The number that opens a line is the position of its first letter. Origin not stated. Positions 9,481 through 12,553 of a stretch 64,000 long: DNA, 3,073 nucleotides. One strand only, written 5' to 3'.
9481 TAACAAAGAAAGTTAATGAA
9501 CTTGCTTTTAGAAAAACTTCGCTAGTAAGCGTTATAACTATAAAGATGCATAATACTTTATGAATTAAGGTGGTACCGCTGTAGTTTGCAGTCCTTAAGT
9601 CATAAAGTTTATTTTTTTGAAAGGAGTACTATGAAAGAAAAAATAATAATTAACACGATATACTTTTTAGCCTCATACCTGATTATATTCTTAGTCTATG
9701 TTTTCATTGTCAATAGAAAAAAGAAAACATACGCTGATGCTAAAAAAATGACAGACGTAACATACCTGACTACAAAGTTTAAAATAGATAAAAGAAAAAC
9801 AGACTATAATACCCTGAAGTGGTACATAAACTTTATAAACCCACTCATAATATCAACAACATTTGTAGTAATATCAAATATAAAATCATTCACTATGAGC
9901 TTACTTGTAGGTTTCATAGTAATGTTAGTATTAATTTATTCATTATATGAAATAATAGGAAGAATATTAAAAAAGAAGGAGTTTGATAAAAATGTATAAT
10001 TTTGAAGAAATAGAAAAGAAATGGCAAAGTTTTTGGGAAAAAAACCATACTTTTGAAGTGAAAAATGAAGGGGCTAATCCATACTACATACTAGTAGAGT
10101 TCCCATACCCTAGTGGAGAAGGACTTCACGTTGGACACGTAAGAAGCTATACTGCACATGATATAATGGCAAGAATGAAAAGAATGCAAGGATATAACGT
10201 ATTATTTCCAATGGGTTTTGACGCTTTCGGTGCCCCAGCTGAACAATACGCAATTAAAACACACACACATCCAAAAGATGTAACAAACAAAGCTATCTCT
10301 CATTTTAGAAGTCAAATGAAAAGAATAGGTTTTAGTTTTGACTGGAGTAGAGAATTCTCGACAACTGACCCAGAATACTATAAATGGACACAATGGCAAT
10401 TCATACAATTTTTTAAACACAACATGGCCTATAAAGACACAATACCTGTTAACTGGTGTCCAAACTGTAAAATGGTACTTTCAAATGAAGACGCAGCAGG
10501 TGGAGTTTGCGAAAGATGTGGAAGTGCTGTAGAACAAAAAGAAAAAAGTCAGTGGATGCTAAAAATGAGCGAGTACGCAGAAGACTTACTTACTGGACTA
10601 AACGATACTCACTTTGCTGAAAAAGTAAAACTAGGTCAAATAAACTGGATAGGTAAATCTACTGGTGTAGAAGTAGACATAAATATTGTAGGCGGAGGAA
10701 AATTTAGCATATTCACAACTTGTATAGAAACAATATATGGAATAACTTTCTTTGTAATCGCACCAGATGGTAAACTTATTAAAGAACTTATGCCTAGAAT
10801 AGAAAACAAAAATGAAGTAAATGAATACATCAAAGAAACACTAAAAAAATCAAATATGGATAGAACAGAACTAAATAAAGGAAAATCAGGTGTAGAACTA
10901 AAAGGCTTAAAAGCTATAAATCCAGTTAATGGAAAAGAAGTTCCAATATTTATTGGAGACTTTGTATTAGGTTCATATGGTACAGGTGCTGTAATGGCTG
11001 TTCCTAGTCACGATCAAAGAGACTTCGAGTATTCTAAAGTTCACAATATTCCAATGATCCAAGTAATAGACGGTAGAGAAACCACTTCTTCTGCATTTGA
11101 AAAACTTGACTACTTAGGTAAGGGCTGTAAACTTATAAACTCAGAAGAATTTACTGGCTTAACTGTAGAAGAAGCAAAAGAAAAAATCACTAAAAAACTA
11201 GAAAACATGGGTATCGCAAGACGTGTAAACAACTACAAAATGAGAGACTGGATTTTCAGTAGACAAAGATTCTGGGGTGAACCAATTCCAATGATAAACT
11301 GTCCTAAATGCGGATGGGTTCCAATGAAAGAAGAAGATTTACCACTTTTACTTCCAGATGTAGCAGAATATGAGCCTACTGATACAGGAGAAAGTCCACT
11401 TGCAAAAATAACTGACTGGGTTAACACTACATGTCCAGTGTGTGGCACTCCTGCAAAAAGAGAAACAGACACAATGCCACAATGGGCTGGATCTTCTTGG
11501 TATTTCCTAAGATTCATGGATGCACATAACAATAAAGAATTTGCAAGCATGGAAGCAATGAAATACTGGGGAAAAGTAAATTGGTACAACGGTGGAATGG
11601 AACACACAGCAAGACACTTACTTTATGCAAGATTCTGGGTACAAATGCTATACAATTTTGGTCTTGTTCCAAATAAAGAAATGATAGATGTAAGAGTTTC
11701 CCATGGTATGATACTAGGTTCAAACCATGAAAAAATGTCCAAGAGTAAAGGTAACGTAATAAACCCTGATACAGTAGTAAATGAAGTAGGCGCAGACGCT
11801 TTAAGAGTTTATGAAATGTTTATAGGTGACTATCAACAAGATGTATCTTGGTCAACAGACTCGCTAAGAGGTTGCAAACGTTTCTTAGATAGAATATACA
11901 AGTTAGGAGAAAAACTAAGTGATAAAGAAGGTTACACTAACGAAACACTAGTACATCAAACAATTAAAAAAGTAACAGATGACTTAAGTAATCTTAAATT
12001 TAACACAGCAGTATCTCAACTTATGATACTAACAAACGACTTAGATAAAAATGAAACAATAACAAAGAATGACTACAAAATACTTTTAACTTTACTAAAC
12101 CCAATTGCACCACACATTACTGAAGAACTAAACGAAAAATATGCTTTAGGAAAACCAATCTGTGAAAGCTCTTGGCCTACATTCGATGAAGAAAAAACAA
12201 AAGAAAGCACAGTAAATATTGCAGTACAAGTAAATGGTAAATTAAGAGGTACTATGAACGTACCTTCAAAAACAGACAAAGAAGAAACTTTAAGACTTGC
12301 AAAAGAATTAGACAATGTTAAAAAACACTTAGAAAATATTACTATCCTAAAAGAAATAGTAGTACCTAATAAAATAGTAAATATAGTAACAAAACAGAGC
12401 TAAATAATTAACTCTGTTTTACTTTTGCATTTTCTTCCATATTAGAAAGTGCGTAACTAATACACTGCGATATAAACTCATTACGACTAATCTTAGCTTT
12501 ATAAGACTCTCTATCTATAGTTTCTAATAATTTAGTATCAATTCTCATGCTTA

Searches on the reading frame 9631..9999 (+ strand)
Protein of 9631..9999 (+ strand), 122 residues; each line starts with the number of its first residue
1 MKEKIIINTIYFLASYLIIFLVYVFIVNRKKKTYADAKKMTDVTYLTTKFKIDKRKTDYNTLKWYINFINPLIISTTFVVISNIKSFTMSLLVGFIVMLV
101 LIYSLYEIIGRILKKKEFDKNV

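Call 52: find_encoding_contigs(protein=window:9631-9999:+, flank=10000, max_places=10)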
Protein window:9631-9999:+ (122 aa): 23 contigs read that carry it; 10 places shown.
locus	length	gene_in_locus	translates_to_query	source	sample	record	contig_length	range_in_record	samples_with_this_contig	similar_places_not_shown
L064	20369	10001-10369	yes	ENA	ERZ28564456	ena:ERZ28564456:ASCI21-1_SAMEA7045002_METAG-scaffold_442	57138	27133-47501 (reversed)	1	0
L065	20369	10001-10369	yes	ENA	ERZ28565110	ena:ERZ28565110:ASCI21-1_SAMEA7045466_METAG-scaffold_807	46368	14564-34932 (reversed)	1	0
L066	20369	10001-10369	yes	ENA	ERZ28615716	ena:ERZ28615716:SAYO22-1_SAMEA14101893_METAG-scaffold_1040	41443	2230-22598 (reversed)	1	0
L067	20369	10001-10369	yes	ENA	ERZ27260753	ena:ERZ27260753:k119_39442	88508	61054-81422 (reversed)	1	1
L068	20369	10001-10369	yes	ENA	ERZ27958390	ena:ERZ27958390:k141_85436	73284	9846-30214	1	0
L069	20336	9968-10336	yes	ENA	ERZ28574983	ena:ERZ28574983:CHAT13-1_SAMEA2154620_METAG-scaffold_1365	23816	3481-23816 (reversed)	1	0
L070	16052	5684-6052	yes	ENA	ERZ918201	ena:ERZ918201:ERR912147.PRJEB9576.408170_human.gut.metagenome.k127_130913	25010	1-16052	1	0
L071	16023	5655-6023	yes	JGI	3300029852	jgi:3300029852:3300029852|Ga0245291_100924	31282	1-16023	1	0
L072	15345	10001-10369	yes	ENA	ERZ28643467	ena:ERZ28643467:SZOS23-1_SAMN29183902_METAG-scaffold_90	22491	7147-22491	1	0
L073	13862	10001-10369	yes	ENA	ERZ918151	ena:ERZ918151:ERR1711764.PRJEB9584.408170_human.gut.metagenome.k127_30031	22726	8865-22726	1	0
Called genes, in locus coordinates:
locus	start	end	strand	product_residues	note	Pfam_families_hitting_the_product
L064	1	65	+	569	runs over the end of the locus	PF12224:Amidoligase_2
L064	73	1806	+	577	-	PF12224:Amidoligase_2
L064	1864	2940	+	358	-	PF21461:HL_N-beta (weak)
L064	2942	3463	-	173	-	PF20122:DUF6512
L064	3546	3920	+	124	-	PF04266:ASCH (weak)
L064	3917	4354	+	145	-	PF18143:HAD_SAK_2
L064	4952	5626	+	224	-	PF02223:Thymidylate_kin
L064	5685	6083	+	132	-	-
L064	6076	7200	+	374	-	PF07690:MFS_1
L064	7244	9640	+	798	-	PF01055:Glyco_hydro_31_2nd, PF21365:Glyco_hydro_31_3rd, PF17137:DUF5110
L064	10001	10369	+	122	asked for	-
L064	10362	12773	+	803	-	PF00133:tRNA-synt_1, PF01406:tRNA-synt_1e (faint), PF09334:tRNA-synt_1g, PF13603:tRNA-synt_1_2, PF00133:tRNA-synt_1, PF09334:tRNA-synt_1g (weak), PF08264:Anticodon_1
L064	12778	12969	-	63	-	-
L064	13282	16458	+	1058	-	PF08455:SNF2_assoc, PF00176:SNF2-rel_dom, PF04851:ResIII, PF18766:SWI2_SNF2 (weak), PF00270:DEAD (weak), PF00271:Helicase_C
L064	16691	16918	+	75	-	-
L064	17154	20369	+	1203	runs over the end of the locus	PF13395:HNH_4, PF18541:RuvC_III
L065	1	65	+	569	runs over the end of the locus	PF12224:Amidoligase_2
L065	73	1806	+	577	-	PF12224:Amidoligase_2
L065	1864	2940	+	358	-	PF21461:HL_N-beta (weak)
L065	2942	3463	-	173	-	PF20122:DUF6512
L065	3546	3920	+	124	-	PF04266:ASCH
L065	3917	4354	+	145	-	PF18143:HAD_SAK_2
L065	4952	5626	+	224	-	PF02223:Thymidylate_kin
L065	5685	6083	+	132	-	-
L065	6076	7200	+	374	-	PF07690:MFS_1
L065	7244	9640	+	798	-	PF01055:Glyco_hydro_31_2nd, PF21365:Glyco_hydro_31_3rd, PF17137:DUF5110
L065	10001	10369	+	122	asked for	-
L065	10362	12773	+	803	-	PF00133:tRNA-synt_1, PF01406:tRNA-synt_1e (faint), PF09334:tRNA-synt_1g, PF13603:tRNA-synt_1_2, PF00133:tRNA-synt_1, PF09334:tRNA-synt_1g (weak), PF08264:Anticodon_1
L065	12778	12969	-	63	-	-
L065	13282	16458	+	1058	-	PF08455:SNF2_assoc, PF00176:SNF2-rel_dom, PF04851:ResIII, PF18766:SWI2_SNF2 (weak), PF00270:DEAD (weak), PF00271:Helicase_C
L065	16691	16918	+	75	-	-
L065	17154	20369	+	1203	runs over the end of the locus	PF13395:HNH_4, PF18541:RuvC_III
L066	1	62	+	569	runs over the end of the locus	PF12224:Amidoligase_2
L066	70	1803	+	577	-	PF12224:Amidoligase_2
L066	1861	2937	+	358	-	PF21461:HL_N-beta (weak)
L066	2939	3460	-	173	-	PF20122:DUF6512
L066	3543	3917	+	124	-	PF04266:ASCH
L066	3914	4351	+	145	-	PF18143:HAD_SAK_2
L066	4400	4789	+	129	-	-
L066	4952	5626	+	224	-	PF02223:Thymidylate_kin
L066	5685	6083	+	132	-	-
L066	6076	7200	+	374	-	PF07690:MFS_1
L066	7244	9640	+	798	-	PF01055:Glyco_hydro_31_2nd, PF21365:Glyco_hydro_31_3rd, PF17137:DUF5110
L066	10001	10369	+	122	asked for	-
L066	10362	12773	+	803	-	PF00133:tRNA-synt_1, PF01406:tRNA-synt_1e (faint), PF09334:tRNA-synt_1g, PF13603:tRNA-synt_1_2, PF00133:tRNA-synt_1, PF09334:tRNA-synt_1g (weak), PF08264:Anticodon_1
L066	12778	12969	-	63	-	-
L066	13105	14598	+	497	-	-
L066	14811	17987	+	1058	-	PF08455:SNF2_assoc, PF00176:SNF2-rel_dom, PF00270:DEAD (weak), PF04851:ResIII, PF18766:SWI2_SNF2 (weak), PF00271:Helicase_C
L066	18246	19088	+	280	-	PF02661:Fic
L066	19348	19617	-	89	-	PF00580:UvrD-helicase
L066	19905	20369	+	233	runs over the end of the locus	PF13930:Endonuclea_NS_2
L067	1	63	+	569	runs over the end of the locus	PF12224:Amidoligase_2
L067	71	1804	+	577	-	PF12224:Amidoligase_2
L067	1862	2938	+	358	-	PF21461:HL_N-beta (weak)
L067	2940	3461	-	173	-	PF20122:DUF6512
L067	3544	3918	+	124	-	PF04266:ASCH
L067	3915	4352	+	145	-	PF18143:HAD_SAK_2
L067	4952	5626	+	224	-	PF02223:Thymidylate_kin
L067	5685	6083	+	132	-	-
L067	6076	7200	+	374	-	PF07690:MFS_1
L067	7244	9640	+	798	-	PF01055:Glyco_hydro_31_2nd, PF21365:Glyco_hydro_31_3rd, PF17137:DUF5110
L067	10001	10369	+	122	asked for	-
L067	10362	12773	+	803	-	PF00133:tRNA-synt_1, PF01406:tRNA-synt_1e (faint), PF09334:tRNA-synt_1g, PF13603:tRNA-synt_1_2, PF00133:tRNA-synt_1, PF09334:tRNA-synt_1g (weak), PF08264:Anticodon_1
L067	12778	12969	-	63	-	-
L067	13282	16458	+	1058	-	PF08455:SNF2_assoc, PF00176:SNF2-rel_dom, PF04851:ResIII, PF18766:SWI2_SNF2 (weak), PF00270:DEAD (weak), PF00271:Helicase_C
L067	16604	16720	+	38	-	-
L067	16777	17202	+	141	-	-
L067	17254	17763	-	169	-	PF11848:DUF3368 (weak)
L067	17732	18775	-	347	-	PF01381:HTH_3, PF06114:Peptidase_M78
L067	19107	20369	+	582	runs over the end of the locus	-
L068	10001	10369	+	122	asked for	-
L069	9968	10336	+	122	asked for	-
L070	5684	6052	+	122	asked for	-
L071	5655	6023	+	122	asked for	-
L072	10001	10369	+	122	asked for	-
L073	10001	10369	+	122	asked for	-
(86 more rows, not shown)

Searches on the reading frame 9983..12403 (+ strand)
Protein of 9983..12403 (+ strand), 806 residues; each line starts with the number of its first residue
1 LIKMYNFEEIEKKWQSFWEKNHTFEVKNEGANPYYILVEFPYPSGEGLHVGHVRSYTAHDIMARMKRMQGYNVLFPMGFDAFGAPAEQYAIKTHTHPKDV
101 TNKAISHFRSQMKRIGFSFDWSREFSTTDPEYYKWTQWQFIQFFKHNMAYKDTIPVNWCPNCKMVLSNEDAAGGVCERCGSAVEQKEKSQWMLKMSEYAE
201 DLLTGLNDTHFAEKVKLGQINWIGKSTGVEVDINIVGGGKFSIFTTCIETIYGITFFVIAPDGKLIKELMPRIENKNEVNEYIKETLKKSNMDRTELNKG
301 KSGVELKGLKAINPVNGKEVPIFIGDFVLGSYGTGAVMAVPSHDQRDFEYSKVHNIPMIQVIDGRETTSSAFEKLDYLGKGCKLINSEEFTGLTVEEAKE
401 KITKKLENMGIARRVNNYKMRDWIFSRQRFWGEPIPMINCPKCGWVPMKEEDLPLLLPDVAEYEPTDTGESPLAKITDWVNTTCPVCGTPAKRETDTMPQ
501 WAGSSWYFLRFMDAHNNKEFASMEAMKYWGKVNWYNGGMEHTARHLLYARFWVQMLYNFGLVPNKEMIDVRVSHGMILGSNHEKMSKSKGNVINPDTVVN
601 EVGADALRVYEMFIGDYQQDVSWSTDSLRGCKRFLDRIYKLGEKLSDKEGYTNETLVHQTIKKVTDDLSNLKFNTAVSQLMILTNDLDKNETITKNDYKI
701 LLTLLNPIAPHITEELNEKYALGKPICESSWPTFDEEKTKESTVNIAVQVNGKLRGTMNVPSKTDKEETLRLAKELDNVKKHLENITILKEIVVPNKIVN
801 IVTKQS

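Call 22: search_protein_families(library=ncbifam, proteins=[window:9983-12403:+], max_evalue=0.01)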
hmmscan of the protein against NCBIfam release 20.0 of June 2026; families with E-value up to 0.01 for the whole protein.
window:9983-12403:+ (806 aa): 23 families
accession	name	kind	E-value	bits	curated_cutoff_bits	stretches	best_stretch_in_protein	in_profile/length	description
TIGR00396.1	leuS_bact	equivalog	2.5e-278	925.7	548.4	1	5-803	1-842/843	leucine--tRNA ligase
NF008957.0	PRK12300.1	subfamily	3.2e-83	280.2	677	4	4-89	3-88/946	leucine--tRNA ligase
TIGR00422.1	valS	equivalog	9.3e-82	275.4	612.1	3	2-169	2-185/863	valine--tRNA ligase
NF009687.0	PRK13208.1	equivalog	5e-81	273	738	4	3-168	8-186/801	valine--tRNA ligase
NF004349.1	PRK05729.1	equivalog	2.5e-69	234.5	704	3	3-170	2-184/860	valine--tRNA ligase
TIGR00395.1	leuS_arch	equivalog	4.7e-67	226.8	648.5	3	9-90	2-82/938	leucine--tRNA ligase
TIGR00392.1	ileS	equivalog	2.1e-56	191.7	621.4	3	419-634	459-660/861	isoleucine--tRNA ligase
NF011492.0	PRK14900.1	equivalog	2.5e-42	144.8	1783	3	3-168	11-194/1044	valine--tRNA ligase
NF000540.1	alt_ValS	exception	1.2e-37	129.4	900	3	7-91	6-91/827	valine--tRNA ligase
TIGR00398.1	metG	equivalog_domain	6e-30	104.5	336.35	2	36-190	3-153/530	methionine--tRNA ligase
NF008900.0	PRK12267.1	equivalog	3.5e-29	101.8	598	2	32-206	4-176/648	methionine--tRNA ligase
NF000258.1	MupB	exception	1.8e-26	92.3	1900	2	418-609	434-612/1033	mupirocin-resistant isoleucine--tRNA ligase MupB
NF001100.0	PRK00133.1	equivalog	9.5e-23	80.6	587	2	39-182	12-151/676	methionine--tRNA ligase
NF000257.1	MupA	exception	3.9e-21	74.5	1900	2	419-688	433-692/1024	mupirocin-resistant isoleucine--tRNA ligase MupA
NF040702.1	ileS_w_GNAT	exception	4e-19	67.8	1999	3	10-90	22-104/1100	isoleucine--tRNA ligase, N-acetyltransferase domain-containing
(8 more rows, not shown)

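Call 50: find_encoding_contigs(protein=window:9983-12403:+, flank=10000, max_places=10)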
Protein window:9983-12403:+ (806 aa): no gene with exactly this product is on record in the collection.
